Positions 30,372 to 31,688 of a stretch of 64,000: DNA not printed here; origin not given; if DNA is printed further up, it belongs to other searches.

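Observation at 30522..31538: Sixteen-CxxCH lipoprotein built from four tetrahaem-like modules in a methanogen-type chromosome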

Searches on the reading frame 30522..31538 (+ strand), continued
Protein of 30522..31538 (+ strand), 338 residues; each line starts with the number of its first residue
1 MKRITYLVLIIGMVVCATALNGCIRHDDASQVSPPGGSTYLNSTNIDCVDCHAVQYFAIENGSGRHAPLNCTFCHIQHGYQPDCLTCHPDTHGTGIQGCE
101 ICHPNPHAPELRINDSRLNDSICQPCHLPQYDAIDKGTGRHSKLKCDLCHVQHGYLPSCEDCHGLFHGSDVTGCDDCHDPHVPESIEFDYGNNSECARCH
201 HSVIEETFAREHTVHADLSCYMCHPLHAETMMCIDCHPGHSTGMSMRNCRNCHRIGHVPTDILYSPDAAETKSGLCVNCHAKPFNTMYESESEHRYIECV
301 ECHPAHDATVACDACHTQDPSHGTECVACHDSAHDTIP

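Call 22: search_solved_structures(query=A1, max_evalue=1, show_alignments=2)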
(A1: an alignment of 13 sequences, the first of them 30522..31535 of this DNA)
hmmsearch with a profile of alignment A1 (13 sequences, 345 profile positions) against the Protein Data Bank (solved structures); distinct sequences matched with E-value up to 1: 53.
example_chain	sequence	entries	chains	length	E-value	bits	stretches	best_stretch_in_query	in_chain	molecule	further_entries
6r2q_A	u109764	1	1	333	2e-11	46.6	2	44-173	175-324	Cystathionine beta-synthase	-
3ov0_A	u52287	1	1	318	8.6e-09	37.9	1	46-334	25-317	Cytochrome c family protein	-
3pmq_A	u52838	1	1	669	9.4e-09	37.8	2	84-213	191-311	Decaheme cytochrome c MtrF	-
2j7a_C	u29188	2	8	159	1.9e-06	30.2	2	125-159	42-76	CYTOCHROME C QUINOL DEHYDROGENASE NRFH | NAPC/NIRT CYTOCHROME C FAMILY PROTEIN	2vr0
28pb_A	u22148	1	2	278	3.6e-06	29.3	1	124-260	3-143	Cytochrome c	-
1z1n_X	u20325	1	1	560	3.6e-06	29.3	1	43-233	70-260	sixteen heme cytochrome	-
2e84_A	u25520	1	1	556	5.1e-06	28.8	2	46-230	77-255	High-molecular-weight cytochrome c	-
3oue_A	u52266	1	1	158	3.2e-05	26.2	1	235-333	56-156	Cytochrome c family protein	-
1qo8_A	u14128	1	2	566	7.7e-05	24.9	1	172-252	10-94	FLAVOCYTOCHROME C3 FUMARATE REDUCTASE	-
1h29_A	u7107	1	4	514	8.2e-05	24.9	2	80-233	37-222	HIGH-MOLECULAR-WEIGHT CYTOCHROME C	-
2ozy_A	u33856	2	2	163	0.0001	24.6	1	116-245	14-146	Cytochrome c-type protein nrfB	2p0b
1gws_A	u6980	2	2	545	0.00011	24.4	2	78-233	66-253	HIGH-MOLECULAR-WEIGHT CYTOCHROME C | High-molecular-weight cytochrome c precursor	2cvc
6i5b_A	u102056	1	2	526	0.00029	23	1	130-245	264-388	Uncharacterized protein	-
3cao_A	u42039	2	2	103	0.00044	22.5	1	39-107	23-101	CYTOCHROME C3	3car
1bvb_A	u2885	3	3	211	0.00072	21.8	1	49-156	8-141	CYTOCHROME C-554 | CYTOCHROME C554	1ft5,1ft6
7lq5_A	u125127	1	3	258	0.0024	20.1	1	119-210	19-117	Cytochrome c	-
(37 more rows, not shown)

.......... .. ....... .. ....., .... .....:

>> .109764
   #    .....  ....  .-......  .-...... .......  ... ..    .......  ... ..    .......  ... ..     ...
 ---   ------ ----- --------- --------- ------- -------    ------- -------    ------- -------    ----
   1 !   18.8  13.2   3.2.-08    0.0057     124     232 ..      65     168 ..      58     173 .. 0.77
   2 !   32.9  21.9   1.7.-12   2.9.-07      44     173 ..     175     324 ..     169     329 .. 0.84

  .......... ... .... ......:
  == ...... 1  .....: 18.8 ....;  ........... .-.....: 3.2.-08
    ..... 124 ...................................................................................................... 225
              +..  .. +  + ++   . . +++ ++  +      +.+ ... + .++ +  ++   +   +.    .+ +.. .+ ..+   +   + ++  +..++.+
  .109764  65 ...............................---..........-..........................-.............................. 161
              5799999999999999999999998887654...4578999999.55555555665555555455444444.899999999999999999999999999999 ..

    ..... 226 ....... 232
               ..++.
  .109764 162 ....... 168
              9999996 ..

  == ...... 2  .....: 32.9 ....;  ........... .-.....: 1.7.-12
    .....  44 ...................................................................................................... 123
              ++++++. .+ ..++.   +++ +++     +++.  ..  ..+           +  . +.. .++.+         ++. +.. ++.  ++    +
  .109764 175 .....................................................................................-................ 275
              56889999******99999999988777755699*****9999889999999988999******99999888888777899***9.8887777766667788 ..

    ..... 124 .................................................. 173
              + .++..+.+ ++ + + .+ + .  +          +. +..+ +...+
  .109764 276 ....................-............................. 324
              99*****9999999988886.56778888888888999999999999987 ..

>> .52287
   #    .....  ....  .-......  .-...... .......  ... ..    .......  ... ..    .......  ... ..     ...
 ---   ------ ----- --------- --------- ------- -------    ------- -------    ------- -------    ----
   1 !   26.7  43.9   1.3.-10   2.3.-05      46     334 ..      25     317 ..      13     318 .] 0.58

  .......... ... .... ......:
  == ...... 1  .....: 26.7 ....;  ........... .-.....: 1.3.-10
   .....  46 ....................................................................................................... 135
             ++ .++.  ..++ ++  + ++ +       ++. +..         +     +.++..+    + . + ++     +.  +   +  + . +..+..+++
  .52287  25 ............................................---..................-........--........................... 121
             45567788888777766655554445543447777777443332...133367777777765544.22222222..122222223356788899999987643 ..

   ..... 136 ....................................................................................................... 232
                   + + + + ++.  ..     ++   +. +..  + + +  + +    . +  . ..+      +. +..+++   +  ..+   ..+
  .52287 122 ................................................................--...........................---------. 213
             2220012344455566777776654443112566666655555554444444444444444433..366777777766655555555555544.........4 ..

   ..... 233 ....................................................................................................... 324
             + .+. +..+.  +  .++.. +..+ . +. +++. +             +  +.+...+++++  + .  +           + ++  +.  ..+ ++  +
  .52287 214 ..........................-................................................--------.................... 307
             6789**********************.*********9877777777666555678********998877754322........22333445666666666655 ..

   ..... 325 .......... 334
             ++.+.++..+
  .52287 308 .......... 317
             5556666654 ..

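Call 30: search_protein_families(library=pfam, proteins=[L014:2081-2536:+, L014:2469-4409:+, L014:4696-6330:+, L014:6311-6871:+, L014:7325-8551:+, L013:460-2787:-, L013:2821-4152:+, L013:4178-4885:-, L013:4845-5384:+, L013:7412-7867:+], max_evalue=0.001)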
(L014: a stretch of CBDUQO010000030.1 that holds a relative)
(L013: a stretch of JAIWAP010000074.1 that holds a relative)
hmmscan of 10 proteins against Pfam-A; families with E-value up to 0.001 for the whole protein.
L014:2081-2536:+ (151 aa): 0 families

L014:2469-4409:+ (646 aa): 3 families
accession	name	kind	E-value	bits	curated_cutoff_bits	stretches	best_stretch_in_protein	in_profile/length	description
PF13382.11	Adenine_deam_C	-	8.3e-57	191.7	27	1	461-639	2-168/169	Adenine deaminase C-terminal domain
PF01979.26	Amidohydro_1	-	7.5e-32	111.3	25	1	131-413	1-342/345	Amidohydrolase family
PF07969.17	Amidohydro_3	-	1.5e-11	44.9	29.7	1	358-400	404-446/472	Amidohydrolase family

L014:4696-6330:+ (544 aa): 1 family
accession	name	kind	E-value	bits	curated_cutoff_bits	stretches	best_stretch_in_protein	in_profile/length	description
PF00118.29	Cpn60_TCP1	-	2.5e-151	505.1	34.3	1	35-524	1-487/490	TCP-1/cpn60 chaperonin family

L014:6311-6871:+ (186 aa): 1 family
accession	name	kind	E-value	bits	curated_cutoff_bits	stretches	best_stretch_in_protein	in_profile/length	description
PF01025.24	GrpE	-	3.9e-46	157.2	25.8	1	27-186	5-165/165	GrpE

L014:7325-8551:+ (408 aa): 4 families
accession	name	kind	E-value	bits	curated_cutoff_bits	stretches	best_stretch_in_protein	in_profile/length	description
PF09173.17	eIF2_C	-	4.1e-32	110.7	22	1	322-405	2-85/86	Initiation factor eIF2 gamma, C terminal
PF00009.33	GTP_EFTU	-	4.7e-31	108.3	26.5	1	4-197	2-187/188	Elongation factor Tu GTP binding domain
PF03144.31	GTP_EFTU_D2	-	4.4e-05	24.3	30.3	1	229-296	1-61/73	Elongation factor Tu domain 2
PF03193.22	RsgA_GTPase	-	0.0003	21.1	30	0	102-194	20-106/174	RsgA GTPase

L013:460-2787:- (775 aa): 15 families
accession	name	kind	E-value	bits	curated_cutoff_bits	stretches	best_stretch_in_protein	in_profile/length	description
PF13646.12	HEAT_2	-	2.5e-74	246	27.7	5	693-767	13-88/88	HEAT repeats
PF03130.22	HEAT_PBS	-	5.5e-55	177.9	20.9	6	576-602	1-27/27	PBS lyase HEAT-like repeat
PF07693.20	KAP_NTPase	-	8.3e-43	147.2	20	1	24-295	2-292/293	KAP family P-loop domain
PF02985.28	HEAT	-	2.5e-42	139.3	23.5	1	562-588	2-28/31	HEAT repeat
PF13513.12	HEAT_EZ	-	9.8e-40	134.8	27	1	636-676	3-53/55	HEAT-like repeat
PF00514.29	Arm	-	2.1e-32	110.5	20.6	1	560-585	12-37/41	Armadillo/beta-catenin-like repeat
PF12717.13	Cnd1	-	2.2e-16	60.8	26.4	1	481-557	2-86/162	non-SMC mitotic condensation complex subunit 1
PF24492.1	HEAT_ECM29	-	1.2e-08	35.6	27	0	432-461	110-139/160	Proteasome adapter and scaffold protein ECM29, HEAT-repeat domain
PF25786.1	HEAT_GCN1_C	-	1.1e-06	29.2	27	0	430-491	23-93/151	GCN1-like, C-terminal HEAT repeats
PF13191.12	AAA_16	-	2.9e-06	28.3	32.6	1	29-177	11-143/167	AAA ATPase domain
PF01602.26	Adaptin_N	-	4.4e-06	26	37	0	531-625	81-190/524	Adaptin N terminal region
PF25767.1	ARM_TBCD_2nd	-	8.1e-06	25.9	29.7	0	744-772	79-107/245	Tubulin-specific chaperone D-like, ARM repeats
PF13401.12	AAA_22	-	0.00012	22.8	27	0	47-195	10-109/130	AAA domain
PF12755.13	Vac14_Fab1_bd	-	0.00032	21.7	22.1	0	426-460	19-53/97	Vacuolar 14 Fab1-binding region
PF21581.3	SCD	-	0.00099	19.8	27.5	0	750-773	38-61/75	Stromalin conservative domain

L013:2821-4152:+ (443 aa): 2 families
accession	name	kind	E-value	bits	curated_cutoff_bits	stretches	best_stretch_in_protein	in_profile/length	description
PF04894.17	Nre_N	-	1.3e-98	330.5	25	1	51-318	1-270/270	Archaeal Nre, N-terminal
PF04895.17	Nre_C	-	7.4e-35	119.6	27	1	328-442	1-110/110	Archaeal Nre, C-terminal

L013:4178-4885:- (235 aa): 1 family
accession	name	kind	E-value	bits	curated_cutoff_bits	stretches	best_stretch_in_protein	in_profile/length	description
PF00977.27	His_biosynth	-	9.5e-27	94.4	23.6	1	5-228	3-227/228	Histidine biosynthesis protein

L013:4845-5384:+ (179 aa): 0 families

L013:7412-7867:+ (151 aa): 0 families

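Call 32: predict_structure(alignment_id=A2)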
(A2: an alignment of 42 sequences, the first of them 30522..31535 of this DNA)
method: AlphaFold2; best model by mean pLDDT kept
length: 338 residues; sequences in the alignment: 42
mean_pLDDT: 75.2   pTM: 0.50
mean pLDDT of the five models: 75.2, 74.4, 74.2, 67.6, 61.7
residues with pLDDT >= 90: 6; 70-90: 254; 50-70: 64; < 50: 14
segments of 3 or more residues with pLDDT < 50: 22-35
pLDDT, mean of each block of 10 residues (from residue 1): 80 81 44 51 75 77 71 76 67 61 67 67 80 83 81 75 70 77 76 81 83 85 82 79 76 72 76 81 87 87 84 78 70 69
secondary structure, 60 per line:
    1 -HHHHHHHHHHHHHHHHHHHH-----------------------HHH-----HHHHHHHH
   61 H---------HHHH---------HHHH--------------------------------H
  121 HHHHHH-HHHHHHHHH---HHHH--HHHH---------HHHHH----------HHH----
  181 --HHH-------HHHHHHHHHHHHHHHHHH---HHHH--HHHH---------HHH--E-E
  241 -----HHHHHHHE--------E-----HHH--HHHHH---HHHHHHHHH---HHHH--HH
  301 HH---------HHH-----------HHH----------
elements in order: H2-21 H53-61 H71-74 H84-87 H120-126 H128-136 H140-143 H146-149 H159-163 H193-210 H214-217 H220-223 H246-252 H273-277 H281-289 H293-296 H299-302

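Call 35: fold_search(model_id=the predicted structure, library=pdb)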
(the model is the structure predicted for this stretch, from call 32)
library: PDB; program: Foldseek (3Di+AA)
matches with E <= 10: 6; with E <= 0.001: 0
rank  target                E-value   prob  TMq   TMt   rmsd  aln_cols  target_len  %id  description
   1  6t5e                  9.5e-01  0.04  0.13  0.11  19.6       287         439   17  Hydroxylamine Oxidoreductase from Brocadia fulgida (released 2020-11-18)
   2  4n4m                  2.9e+00  0.01  0.12  0.09  18.9       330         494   17  Kuenenia stuttgartiensis hydroxylamine oxidoreductase soaked in phenyl hydrazine (released 2013-12-11)
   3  4n4j                  4.0e+00  0.01  0.12  0.09  19.3       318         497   18  Kuenenia stuttgartiensis hydroxylamine oxidoreductase (released 2013-12-11)
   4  2vr0_F                4.2e+00  0.03  0.10  0.18  12.8       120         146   18  Crystal structure of cytochrome c nitrite reductase NrfHA complex bound to the HQNO inhibitor (released 2008-06-03)
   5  2j7a_O                6.6e+00  0.02  0.10  0.18  13.4       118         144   18  Crystal structure of cytochrome c nitrite reductase NrfHA complex from Desulfovibrio vulgaris (released 2006-12-06)
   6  1fgj_A                7.8e+00  0.01  0.11  0.09  25.6       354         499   14  X-RAY STRUCTURE OF HYDROXYLAMINE OXIDOREDUCTASE (released 1998-03-04)

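Call 49: find_encoding_contigs(protein=P0021, flank=8000, max_places=3)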
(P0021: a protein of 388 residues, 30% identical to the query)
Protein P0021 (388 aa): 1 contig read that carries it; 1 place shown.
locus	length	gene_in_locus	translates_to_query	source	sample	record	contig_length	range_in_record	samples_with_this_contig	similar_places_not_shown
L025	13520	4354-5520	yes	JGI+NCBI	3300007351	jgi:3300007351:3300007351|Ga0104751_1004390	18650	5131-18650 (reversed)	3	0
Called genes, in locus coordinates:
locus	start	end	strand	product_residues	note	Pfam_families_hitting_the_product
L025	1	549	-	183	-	?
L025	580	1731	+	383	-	PF00990:GGDEF, PF00563:EAL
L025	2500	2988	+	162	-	PF05443:ROS_MUCR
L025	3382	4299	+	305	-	PF14522:Cytochrome_C7 (faint), PF14537:Cytochrom_c3_2 (faint)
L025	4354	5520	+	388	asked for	PF02085:Cytochrom_CIII (faint), PF14522:Cytochrome_C7 (faint), PF14537:Cytochrom_c3_2 (faint)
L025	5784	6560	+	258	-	PF01177:Asp_Glu_race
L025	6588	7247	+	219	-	PF03548:LolA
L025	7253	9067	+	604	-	PF02310:B12-binding (weak), PF04055:Radical_SAM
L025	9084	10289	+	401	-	PF18614:RNase_II_C_S1 (faint), PF13509:S1_2 (faint), PF21710:Spt6_S1 (faint), PF00575:S1, PF23459:S1_RRP5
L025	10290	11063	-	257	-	PF08032:SpoU_sub_bind, PF00588:SpoU_methylase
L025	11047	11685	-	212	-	PF00625:Guanylate_kin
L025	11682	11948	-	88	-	PF04025:RemA-like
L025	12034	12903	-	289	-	PF03755:YicC-like_N, PF08340:YicC-like_C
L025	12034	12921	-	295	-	PF03755:YicC-like_N, PF08340:YicC-like_C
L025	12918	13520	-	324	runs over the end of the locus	PF00294:PfkB, PF08543:Phos_pyr_kin, PF25270:Khk (weak)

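Call 50: find_encoding_contigs(protein=P0034, flank=8000, max_places=3)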
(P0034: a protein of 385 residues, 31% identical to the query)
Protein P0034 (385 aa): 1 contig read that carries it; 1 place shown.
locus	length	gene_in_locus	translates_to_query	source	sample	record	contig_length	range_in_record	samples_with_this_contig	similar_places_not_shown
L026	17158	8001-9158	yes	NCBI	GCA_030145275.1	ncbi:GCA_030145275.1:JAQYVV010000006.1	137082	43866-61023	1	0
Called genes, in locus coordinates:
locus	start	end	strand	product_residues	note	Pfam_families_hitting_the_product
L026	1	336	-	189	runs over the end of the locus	PF00149:Metallophos (faint), PF12850:Metallophos_2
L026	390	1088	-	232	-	PF09865:DUF2092 (faint), PF03548:LolA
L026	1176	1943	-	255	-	PF01177:Asp_Glu_race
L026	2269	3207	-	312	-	PF00990:GGDEF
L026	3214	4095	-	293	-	PF08668:HDOD, PF01966:HD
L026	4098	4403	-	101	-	-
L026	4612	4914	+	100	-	PF09723:Zn_ribbon_8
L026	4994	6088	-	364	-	PF02547:Queuosine_synth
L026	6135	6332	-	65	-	PF09838:DUF2065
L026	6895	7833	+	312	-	PF14537:Cytochrom_c3_2 (faint), PF22113:Mtrc-MtrF_II-IV_dom (faint), PF14522:Cytochrome_C7 (weak)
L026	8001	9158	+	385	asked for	PF02085:Cytochrom_CIII (faint), PF14522:Cytochrome_C7 (faint), PF14537:Cytochrom_c3_2 (faint)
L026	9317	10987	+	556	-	PF08448:PAS_4, PF13188:PAS_8 (faint), PF00989:PAS (weak), PF13426:PAS_9 (weak), PF00512:HisKA, PF02518:HATPase_c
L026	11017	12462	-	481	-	PF00512:HisKA, PF02518:HATPase_c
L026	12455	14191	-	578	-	PF19864:Radical_SAM_N2, PF04055:Radical_SAM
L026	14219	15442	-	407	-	PF00091:Tubulin, PF12327:FtsZ_C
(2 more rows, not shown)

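Call 56: find_encoding_contigs(protein=P0003, flank=10000, max_places=2)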
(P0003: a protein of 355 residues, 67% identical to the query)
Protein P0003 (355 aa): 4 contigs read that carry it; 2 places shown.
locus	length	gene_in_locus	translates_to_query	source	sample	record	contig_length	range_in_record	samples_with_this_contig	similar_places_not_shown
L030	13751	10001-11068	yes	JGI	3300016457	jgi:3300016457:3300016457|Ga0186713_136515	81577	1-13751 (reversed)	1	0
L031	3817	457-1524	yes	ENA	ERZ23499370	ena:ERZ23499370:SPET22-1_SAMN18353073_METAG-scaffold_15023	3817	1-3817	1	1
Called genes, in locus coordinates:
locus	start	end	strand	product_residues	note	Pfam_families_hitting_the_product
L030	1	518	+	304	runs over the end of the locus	PF00702:Hydrolase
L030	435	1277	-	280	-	PF00348:polyprenyl_synt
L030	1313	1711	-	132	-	PF03100:CcmE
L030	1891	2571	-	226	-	PF06508:QueC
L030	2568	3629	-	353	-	PF01116:F_bP_aldolase, PF08013:GatZ_KbaZ-like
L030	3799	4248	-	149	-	PF00127:Copper-bind (weak)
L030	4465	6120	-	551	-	PF02775:TPP_enzyme_C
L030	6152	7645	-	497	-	PF13173:AAA_14, PF13635:DUF4143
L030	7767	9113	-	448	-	PF00206:Lyase_1, PF10397:ADSL_C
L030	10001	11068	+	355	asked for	PF02085:Cytochrom_CIII (faint), PF14537:Cytochrom_c3_2 (faint)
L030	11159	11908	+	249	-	PF00142:Fer4_NifH (faint), PF01656:CbiA, PF02374:ArsA_ATPase (faint), PF13614:AAA_31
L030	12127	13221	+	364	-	-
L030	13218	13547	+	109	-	-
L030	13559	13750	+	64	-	?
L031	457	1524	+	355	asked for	PF02085:Cytochrom_CIII (faint), PF14537:Cytochrom_c3_2 (faint)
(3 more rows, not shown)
